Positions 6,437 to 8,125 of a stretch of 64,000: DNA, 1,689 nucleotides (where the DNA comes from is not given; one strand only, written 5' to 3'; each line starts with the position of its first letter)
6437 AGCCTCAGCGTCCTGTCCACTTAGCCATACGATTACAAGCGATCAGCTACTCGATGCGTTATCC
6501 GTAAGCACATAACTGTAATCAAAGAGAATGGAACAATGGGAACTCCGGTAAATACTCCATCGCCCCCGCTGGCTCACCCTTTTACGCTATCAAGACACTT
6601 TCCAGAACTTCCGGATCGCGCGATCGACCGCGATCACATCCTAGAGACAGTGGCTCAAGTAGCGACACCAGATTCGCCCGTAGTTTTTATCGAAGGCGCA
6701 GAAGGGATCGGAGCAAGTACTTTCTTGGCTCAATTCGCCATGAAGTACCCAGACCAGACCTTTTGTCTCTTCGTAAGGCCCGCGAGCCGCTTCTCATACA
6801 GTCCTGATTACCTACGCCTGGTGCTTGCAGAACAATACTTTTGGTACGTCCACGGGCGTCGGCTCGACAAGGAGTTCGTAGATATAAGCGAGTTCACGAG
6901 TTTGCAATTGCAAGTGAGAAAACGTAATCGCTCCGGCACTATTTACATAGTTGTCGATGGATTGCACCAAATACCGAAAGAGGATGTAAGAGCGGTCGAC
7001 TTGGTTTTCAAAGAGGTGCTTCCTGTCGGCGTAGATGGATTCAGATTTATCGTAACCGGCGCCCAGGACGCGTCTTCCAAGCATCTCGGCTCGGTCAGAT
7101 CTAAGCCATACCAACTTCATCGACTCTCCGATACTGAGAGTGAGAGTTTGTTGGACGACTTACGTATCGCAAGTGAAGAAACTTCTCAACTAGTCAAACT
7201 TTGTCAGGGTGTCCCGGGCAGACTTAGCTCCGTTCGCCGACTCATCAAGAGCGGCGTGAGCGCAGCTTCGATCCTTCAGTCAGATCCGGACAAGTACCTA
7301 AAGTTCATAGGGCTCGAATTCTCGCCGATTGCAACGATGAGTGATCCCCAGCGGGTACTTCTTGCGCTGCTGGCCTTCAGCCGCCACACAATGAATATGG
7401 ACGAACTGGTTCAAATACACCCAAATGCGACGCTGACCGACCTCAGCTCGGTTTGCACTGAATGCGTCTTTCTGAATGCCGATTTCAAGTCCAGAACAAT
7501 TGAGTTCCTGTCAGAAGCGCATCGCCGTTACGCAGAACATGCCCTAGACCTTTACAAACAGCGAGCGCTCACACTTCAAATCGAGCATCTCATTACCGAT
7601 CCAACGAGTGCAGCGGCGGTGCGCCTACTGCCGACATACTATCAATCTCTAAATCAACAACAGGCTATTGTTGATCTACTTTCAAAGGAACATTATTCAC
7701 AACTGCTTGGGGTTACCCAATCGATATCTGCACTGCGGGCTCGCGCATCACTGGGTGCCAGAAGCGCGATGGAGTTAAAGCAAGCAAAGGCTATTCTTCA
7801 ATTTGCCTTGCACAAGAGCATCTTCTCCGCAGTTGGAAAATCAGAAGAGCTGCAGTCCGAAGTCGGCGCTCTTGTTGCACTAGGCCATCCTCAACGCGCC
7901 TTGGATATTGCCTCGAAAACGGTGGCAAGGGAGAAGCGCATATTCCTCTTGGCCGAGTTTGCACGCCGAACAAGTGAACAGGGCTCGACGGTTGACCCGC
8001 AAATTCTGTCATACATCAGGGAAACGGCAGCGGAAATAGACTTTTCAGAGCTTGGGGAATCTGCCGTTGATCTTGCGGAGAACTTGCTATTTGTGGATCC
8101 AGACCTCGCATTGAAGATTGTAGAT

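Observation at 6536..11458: Orphan 1,640-aa low-GC gene with NTPase / helical array / PLD-like layout: candidate new single-gene conflict or defence system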

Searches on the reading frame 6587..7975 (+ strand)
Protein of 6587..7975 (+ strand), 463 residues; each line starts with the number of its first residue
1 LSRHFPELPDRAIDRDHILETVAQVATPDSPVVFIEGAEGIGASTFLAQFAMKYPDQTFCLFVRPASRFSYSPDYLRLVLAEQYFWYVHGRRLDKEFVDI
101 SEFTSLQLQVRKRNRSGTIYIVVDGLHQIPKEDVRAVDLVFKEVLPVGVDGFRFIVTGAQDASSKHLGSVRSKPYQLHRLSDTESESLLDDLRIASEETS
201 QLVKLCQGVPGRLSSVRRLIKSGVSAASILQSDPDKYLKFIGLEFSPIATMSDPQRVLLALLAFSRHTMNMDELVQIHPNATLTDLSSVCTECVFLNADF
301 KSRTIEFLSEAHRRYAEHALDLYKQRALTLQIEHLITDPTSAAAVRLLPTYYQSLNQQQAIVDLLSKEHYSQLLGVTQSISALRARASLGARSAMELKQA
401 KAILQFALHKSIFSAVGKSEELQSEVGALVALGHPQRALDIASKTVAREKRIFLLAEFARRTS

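Call 42: search_solved_structures(query=A4, max_evalue=10, show_alignments=2)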
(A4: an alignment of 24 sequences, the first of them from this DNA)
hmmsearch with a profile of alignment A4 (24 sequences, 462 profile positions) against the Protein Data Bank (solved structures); distinct sequences matched with E-value up to 10: 12.
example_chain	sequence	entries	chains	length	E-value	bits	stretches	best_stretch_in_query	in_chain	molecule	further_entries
9e6q_AX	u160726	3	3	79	0.11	14.4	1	170-233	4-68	Large ribosomal subunit protein uL29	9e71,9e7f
3dm9_B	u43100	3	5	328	0.16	13.9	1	7-67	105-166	Signal recognition particle receptor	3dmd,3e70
7obi_A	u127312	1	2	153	0.19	13.7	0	324-365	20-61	CTPR-rv4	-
5fhd_A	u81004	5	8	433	0.19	13.6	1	19-59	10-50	Uncharacterized protein | ATP-dependent DNA helicase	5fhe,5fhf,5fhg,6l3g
5ftb_A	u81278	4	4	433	0.19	13.6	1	19-59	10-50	TPR DOMAIN PROTEIN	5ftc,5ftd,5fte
5ftf_A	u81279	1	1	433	0.21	13.5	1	19-59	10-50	TPR DOMAIN PROTEIN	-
8dgf_A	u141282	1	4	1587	0.23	13.4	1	10-58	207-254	ATP-binding protein Avs4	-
8pjb_A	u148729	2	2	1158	0.62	12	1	26-51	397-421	Dosage compensation regulator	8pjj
8b9g_A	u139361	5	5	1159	0.62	12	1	26-51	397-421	Dosage compensation regulator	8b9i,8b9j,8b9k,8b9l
5aor_A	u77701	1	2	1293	0.71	11.8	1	26-51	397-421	DOSAGE COMPENSATION REGULATOR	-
9gzg_A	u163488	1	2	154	1.3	10.9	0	325-365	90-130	Engineered CTPR protein with glutamic acids for conductivity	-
8q5h_K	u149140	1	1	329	1.6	10.6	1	267-365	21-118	Kinetochore scaffold 1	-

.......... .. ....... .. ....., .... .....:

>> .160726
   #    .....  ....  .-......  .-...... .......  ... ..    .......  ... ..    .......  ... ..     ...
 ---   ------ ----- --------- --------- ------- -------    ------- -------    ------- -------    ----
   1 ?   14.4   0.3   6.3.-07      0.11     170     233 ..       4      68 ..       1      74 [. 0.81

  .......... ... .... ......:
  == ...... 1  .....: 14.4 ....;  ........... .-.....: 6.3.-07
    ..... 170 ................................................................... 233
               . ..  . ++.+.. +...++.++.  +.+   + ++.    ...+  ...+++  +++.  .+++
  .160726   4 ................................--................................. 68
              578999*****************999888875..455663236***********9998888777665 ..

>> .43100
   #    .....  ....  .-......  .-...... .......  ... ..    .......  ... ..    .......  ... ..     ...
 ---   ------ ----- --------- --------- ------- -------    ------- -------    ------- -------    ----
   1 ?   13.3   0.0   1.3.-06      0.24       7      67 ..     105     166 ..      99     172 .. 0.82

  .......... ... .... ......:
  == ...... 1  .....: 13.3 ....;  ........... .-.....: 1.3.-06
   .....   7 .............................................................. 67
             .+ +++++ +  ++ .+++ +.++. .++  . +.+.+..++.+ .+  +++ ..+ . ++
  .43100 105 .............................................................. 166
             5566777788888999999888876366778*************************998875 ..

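Call 43: search_protein_families(library=pfam, alignment_id=A4, max_evalue=0.1)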
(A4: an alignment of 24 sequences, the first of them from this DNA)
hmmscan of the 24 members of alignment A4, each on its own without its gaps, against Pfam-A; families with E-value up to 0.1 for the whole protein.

A. member 1, seq(463 aa): 3 families
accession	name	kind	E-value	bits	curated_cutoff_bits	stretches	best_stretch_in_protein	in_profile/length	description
PF13191.12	AAA_16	-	0.0002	22.3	32.6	1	11-135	5-150/167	AAA ATPase domain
PF25199.1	nSTAND_NTPase5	-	0.02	15.2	34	1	17-58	27-70/145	Novel STAND NTPase 5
PF25773.1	TPR_ANAPC2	-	0.027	14.9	27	0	184-231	33-78/111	ANAPC2-like, TPR repeats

B. families by the number of members that match (of 24 scanned): 25 families
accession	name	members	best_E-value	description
PF13191.12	AAA_16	20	2e-07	AAA ATPase domain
PF25199.1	nSTAND_NTPase5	12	5e-06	Novel STAND NTPase 5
PF13401.12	AAA_22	11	5.5e-08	AAA domain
PF05729.18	NACHT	10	5.9e-07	NACHT domain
PF24883.2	NPHP3_N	6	0.00018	Nephrocystin 3, N-terminal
PF01637.24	ATPase_2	6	0.00027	ATPase domain predominantly from Archaea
PF00931.28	NB-ARC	4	0.00013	NB-ARC domain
PF22928.2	INTS1_R4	3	0.0019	Integrator complex subunit 1, R4 domain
PF13173.12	AAA_14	3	0.0037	AAA domain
PF25773.1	TPR_ANAPC2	3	0.0077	ANAPC2-like, TPR repeats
PF13479.12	AAA_24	2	0.014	AAA domain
PF09339.16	HTH_IclR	2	0.018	IclR helix-turn-helix domain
PF07693.20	KAP_NTPase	1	8.1e-05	KAP family P-loop domain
PF01022.26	HTH_5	1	0.0022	Bacterial regulatory protein, arsR family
PF12840.13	HTH_20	1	0.0033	Helix-turn-helix domain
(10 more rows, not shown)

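Call 54: predict_structure(alignment_id=A4)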
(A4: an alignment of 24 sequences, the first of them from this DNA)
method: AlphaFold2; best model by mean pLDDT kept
length: 463 residues; sequences in the alignment: 24
mean_pLDDT: 86.8   pTM: 0.69
mean pLDDT of the five models: 86.8, 85.5, 84.0, 83.5, 79.2
residues with pLDDT >= 90: 208; 70-90: 233; 50-70: 22; < 50: 0
segments of 3 or more residues with pLDDT < 50: none
pLDDT, mean of each block of 10 residues (from residue 1): 76 90 92 93 93 93 75 87 93 80 90 88 90 84 89 94 90 95 93 91 93 91 89 79 86 94 87 90 92 88 86 89 93 88 85 89 87 72 81 89 85 66 72 83 80 86 79
secondary structure, 60 per line:
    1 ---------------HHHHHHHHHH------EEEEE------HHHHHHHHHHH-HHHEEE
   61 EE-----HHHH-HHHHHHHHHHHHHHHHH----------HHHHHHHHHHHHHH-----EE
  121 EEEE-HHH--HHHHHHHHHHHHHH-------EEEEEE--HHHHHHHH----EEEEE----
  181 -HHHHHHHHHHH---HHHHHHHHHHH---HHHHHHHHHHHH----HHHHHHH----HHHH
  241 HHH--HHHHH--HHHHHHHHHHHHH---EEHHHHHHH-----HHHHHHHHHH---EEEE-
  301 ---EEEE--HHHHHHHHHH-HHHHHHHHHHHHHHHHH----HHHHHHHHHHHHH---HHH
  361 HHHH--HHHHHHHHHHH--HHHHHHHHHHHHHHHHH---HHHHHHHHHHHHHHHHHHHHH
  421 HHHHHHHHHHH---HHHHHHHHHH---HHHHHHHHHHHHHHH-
elements in order: H16-25 E32-36 H43-53 E58-62 H68-71 H73-89 H100-113 E119-124 H131-144 E152-157 H160-167 E172-176 H182-192 H196-206 H210-221 H226-232 H237-243 H246-250 H253-265 H271-277 H283-292 E296-299 E304-307 H310-319 H321-337 H342-354 H358-364 H367-377 H380-396 H400-431 H435-444 H448-462

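Call 57: fold_search(model_id=the predicted structure, library=pdb)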
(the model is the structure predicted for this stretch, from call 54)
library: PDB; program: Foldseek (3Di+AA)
matches with E <= 10: 1397; with E <= 0.001: 144
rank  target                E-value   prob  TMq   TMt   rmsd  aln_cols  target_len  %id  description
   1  8dgc_A                7.5e-10  1.00  0.38  0.10  25.0       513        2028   15  Avs3 bound to phage PhiV-1 terminase (released 2022-08-03)
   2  8dgc_B                3.9e-09  1.00  0.37  0.10  26.6       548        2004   14  Avs3 bound to phage PhiV-1 terminase (released 2022-08-03)
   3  6mfv_A                5.3e-09  1.00  0.52  0.40  11.9       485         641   12  Crystal structure of the Signal Transduction ATPase with Numerous Domains (STAND) protein with a tetratricopeptide rep (released 2019-02-20)
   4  3sfz                  2.8e-08  1.00  0.55  0.25   6.7       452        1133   11  Crystal structure of full-length murine Apaf-1 (released 2011-08-24)
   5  3shf                  9.1e-08  1.00  0.53  0.25   6.5       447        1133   11  Crystal structure of the R265S mutant of full-length murine Apaf-1 (released 2011-08-24)
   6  8bob_C                1.0e-07  1.00  0.57  0.62   7.0       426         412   12  Structural basis for negative regulation of the maltose system (released 2023-10-18)
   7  1z6t_B                1.2e-07  1.00  0.53  0.44   9.9       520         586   11  Structure of the apoptotic protease-activating factor 1 bound to ADP (released 2005-04-19)
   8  4m9s_B                1.3e-07  1.00  0.36  0.33  15.0       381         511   12  crystal structure of CED-4 bound CED-3 fragment (released 2013-10-23)
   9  1z6t_A                3.1e-07  1.00  0.53  0.44  10.1       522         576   11  Structure of the apoptotic protease-activating factor 1 bound to ADP (released 2005-04-19)
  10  1fnn_A                7.1e-07  1.00  0.32  0.37  16.7       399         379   14  CRYSTAL STRUCTURE OF CDC6P FROM PYROBACULUM AEROPHILUM (released 2000-10-04)
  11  2a5y_C                8.1e-07  1.00  0.35  0.41  15.2       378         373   12  Structure of a CED-4/CED-9 complex (released 2005-10-11)
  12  8bv0_A                1.6e-06  1.00  0.45  0.57   6.1       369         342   14  Binary complex between the NB-ARC domain from the Tomato immune receptor NRC1 and the SPRY domain-containing effector  (released 2022-12-21)
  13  5juy_A                1.6e-06  1.00  0.36  0.16  19.9       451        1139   11  Active human apoptosome with procaspase-9 (released 2016-10-19)
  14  8jns_D                2.3e-06  1.00  0.35  0.40  16.6       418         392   12  cryo-EM structure of a CED-4 hexamer (released 2023-06-28)
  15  2a5y_B                3.0e-06  1.00  0.34  0.32  16.1       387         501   13  Structure of a CED-4/CED-9 complex (released 2005-10-11)
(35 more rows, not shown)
